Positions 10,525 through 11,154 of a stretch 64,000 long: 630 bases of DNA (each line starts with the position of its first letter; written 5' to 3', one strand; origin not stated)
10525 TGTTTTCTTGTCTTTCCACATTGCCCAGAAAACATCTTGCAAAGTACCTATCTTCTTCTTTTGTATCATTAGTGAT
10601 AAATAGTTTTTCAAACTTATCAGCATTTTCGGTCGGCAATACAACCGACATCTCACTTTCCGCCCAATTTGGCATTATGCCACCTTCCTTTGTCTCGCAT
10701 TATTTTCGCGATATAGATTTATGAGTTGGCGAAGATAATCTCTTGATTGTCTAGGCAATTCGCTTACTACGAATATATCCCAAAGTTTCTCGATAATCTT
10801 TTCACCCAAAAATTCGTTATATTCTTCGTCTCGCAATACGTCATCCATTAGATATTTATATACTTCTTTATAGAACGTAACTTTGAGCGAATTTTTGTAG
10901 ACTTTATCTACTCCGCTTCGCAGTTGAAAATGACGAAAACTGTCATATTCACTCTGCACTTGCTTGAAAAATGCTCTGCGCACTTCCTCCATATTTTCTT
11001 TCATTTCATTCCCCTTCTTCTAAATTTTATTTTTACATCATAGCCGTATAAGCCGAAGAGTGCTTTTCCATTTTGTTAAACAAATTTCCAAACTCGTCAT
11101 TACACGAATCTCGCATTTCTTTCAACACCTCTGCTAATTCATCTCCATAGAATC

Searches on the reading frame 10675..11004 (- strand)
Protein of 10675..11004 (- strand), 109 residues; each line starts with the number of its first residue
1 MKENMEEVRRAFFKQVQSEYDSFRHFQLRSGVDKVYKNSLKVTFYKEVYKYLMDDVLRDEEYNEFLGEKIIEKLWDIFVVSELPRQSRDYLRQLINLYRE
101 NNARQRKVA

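Call 54: search_protein_families(library=pfam, proteins=[window:10675-11004:-], max_evalue=0.01)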
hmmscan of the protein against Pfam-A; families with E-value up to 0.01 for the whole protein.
window:10675-11004:- (109 aa): 1 family
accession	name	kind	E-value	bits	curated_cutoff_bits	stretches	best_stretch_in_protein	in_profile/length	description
PF24824.1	PH_SPT16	-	0.00016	22.1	23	1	6-58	43-95/129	FACT complex subunit SPT16 PH-like domain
